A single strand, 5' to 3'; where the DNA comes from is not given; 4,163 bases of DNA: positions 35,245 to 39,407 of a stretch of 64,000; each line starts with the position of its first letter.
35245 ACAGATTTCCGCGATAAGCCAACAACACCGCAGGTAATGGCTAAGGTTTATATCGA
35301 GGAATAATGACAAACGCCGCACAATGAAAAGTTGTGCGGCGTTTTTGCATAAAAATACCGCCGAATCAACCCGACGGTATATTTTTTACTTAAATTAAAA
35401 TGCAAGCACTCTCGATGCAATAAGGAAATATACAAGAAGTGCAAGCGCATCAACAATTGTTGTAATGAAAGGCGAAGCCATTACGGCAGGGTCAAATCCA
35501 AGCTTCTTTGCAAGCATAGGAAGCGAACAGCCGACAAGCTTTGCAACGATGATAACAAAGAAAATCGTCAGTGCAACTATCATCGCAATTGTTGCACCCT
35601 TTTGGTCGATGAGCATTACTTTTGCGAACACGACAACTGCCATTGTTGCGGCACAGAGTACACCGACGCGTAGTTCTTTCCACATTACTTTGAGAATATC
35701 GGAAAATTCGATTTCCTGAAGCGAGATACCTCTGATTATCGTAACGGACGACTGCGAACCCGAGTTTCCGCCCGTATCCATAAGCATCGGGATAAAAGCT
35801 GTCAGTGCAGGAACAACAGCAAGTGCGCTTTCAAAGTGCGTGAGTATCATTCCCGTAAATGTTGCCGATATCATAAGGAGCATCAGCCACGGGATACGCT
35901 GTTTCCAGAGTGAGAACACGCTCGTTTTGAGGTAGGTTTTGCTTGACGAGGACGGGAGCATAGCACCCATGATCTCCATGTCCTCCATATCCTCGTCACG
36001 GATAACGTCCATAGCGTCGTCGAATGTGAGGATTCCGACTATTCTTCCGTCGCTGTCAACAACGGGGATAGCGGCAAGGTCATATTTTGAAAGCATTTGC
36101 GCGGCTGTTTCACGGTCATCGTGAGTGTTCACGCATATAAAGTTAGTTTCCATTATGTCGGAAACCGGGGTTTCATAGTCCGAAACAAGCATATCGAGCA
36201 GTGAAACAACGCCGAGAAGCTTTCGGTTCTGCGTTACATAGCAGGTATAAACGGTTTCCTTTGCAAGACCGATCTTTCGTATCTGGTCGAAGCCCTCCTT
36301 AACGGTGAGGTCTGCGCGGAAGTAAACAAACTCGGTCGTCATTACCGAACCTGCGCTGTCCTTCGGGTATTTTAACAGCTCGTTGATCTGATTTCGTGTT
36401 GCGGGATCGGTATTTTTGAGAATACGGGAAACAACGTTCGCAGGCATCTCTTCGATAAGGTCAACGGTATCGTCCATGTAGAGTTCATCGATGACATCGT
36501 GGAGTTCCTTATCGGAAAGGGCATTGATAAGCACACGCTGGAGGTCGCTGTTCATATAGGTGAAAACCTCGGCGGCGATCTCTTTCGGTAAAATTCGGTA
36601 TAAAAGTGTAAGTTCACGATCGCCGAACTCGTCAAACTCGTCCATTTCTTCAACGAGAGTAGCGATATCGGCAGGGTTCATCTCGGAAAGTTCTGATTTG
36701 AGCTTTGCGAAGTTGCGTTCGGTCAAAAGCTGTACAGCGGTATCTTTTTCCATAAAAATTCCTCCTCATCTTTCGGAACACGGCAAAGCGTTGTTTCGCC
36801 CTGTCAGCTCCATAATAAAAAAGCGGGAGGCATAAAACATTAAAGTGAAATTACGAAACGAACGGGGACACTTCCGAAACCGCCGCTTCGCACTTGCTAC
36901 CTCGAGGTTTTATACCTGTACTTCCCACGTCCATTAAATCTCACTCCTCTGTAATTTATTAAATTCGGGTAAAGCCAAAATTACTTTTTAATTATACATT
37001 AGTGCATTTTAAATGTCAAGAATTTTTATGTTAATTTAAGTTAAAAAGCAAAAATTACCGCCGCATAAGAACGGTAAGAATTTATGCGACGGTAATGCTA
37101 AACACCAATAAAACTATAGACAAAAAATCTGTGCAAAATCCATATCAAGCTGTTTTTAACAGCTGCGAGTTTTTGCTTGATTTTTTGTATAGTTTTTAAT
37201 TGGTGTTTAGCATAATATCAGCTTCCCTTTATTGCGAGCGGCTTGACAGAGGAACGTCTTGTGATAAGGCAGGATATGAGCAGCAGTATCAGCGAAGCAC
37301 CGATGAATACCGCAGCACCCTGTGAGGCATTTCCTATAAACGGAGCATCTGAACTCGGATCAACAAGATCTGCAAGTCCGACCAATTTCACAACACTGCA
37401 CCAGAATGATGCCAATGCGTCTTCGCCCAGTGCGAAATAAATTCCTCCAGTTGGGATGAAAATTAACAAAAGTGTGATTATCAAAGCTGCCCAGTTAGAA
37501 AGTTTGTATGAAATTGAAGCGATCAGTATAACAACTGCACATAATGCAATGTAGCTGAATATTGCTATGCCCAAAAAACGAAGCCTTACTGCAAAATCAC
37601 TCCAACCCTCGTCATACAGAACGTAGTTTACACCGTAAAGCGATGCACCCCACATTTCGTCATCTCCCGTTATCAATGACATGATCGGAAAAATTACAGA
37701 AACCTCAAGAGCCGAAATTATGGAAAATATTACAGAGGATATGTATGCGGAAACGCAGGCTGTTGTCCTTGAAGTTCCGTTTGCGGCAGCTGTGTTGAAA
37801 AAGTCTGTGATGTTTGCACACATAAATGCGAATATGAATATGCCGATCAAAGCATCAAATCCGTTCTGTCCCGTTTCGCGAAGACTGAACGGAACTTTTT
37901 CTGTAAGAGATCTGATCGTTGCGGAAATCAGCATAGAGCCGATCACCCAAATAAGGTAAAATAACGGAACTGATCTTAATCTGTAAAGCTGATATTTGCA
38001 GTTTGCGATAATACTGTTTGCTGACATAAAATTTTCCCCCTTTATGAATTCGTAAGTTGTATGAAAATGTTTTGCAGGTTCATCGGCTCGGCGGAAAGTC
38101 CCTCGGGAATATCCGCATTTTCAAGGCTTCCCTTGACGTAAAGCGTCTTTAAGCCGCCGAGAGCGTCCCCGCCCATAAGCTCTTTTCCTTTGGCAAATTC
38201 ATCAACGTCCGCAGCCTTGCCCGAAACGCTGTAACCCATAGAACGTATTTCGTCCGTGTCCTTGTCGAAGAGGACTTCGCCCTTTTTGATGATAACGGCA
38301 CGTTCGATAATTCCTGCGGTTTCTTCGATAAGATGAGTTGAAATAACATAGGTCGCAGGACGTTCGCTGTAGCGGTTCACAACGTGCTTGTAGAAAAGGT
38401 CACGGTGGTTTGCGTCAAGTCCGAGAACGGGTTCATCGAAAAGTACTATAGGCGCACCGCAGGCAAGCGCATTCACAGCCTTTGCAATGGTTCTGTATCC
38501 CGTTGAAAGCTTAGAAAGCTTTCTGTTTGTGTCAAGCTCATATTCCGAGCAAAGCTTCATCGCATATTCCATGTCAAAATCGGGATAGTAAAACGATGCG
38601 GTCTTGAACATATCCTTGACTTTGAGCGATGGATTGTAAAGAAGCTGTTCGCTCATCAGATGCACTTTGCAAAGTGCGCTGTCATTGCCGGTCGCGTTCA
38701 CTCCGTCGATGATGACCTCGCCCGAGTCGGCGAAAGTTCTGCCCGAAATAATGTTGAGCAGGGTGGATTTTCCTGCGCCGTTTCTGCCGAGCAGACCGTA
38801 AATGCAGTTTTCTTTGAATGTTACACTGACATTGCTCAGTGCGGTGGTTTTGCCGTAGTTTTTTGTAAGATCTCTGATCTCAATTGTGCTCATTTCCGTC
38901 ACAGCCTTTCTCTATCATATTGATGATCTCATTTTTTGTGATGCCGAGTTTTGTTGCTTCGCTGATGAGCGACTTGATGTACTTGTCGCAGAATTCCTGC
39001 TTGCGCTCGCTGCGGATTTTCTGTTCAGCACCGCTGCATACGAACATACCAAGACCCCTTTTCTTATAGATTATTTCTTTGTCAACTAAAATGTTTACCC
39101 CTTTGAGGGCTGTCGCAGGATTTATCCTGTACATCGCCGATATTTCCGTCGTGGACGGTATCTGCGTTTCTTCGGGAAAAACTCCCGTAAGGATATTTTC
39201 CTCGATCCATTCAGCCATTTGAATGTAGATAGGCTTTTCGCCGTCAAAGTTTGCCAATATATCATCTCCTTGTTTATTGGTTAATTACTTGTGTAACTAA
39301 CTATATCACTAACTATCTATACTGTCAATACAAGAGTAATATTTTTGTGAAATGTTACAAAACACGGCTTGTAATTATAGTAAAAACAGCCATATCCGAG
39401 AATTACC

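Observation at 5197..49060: Family A: dense palindromic MITE/REP-like elements parked at gene 3' ends, with co-varying arms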

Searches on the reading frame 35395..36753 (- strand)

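Call 14: search_protein_families(library=pfam, proteins=[window:35395-36753:-])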
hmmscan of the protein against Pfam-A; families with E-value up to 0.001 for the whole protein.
window:35395-36753:- (452 aa): 3 families
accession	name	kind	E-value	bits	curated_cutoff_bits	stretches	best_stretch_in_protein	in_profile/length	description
PF01769.21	MgtE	-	2.1e-36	125.4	27.6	1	321-445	1-125/125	Divalent cation transporter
PF03448.22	MgtE_N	-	1.2e-27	96.8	25.9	1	40-132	10-102/102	MgtE intracellular N domain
PF00571.33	CBS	-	1.7e-19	70.3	24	1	197-252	1-56/57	CBS domain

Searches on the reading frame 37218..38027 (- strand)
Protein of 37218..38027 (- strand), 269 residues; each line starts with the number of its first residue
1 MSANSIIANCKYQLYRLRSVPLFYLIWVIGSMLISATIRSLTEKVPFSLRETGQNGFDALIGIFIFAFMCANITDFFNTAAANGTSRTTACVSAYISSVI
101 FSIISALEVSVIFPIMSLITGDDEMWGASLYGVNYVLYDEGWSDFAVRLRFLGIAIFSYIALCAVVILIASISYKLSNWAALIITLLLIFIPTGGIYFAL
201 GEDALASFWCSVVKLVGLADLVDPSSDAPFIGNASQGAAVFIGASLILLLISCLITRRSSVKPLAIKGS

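Call 14: search_protein_families(library=pfam, proteins=[window:37218-38027:-])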
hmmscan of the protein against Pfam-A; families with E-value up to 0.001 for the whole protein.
window:37218-38027:- (269 aa): 0 families

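Call 81: find_encoding_contigs(protein=window:37218-38027:-, flank=2200, max_places=10)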
Protein window:37218-38027:- (269 aa): 4 contigs read that carry it; 3 places shown.
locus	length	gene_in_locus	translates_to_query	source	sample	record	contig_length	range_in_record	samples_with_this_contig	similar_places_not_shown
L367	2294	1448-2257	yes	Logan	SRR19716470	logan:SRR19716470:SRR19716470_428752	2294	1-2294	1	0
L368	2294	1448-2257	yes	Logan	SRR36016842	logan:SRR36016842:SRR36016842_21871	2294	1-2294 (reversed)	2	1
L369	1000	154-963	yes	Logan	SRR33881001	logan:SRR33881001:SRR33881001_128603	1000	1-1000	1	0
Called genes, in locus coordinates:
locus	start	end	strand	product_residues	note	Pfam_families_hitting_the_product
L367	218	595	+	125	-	PF00392:GntR (faint)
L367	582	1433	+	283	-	PF00005:ABC_tran, PF13304:AAA_21 (faint)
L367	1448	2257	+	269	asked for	-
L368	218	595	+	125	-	PF00392:GntR (faint)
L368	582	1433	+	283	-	PF00005:ABC_tran, PF13304:AAA_21 (faint)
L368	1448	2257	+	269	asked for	-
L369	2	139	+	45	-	?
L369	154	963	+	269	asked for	-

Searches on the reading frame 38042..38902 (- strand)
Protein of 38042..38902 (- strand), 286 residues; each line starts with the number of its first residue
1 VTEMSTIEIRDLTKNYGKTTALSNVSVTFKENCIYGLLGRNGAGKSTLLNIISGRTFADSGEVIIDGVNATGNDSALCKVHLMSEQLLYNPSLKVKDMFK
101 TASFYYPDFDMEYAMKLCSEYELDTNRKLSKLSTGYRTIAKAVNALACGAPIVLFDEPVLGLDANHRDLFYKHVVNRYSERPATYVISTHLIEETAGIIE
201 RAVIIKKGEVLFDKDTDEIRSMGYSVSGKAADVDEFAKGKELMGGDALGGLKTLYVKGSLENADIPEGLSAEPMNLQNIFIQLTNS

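Call 15: search_protein_families(library=pfam, proteins=[window:38042-38902:-])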
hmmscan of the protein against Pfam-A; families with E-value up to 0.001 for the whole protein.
window:38042-38902:- (286 aa): 2 families
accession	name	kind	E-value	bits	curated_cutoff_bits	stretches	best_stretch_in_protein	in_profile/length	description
PF00005.33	ABC_tran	-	1.6e-19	71.3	25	1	22-159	1-136/137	ABC transporter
PF13304.12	AAA_21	-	4.9e-08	33.8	27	0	121-190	227-298/304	AAA domain, putative AbiEii toxin, Type IV TA system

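Call 80: find_encoding_contigs(protein=window:38042-38902:-, flank=2000, max_places=10)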
Protein window:38042-38902:- (286 aa): no gene with exactly this product is on record in the collection.

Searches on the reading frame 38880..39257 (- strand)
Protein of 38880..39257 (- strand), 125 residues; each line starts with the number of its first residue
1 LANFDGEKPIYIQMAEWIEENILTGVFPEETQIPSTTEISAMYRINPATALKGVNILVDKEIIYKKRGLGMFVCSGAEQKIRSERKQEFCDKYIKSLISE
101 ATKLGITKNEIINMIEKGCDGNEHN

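Call 15: search_protein_families(library=pfam, proteins=[window:38880-39257:-])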
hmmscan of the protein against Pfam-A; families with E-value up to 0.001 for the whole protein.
window:38880-39257:- (125 aa): 1 family
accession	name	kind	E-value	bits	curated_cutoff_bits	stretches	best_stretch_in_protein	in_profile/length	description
PF00392.27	GntR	-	2.1e-05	24.6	27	1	13-73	4-64/64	Bacterial regulatory proteins, gntR family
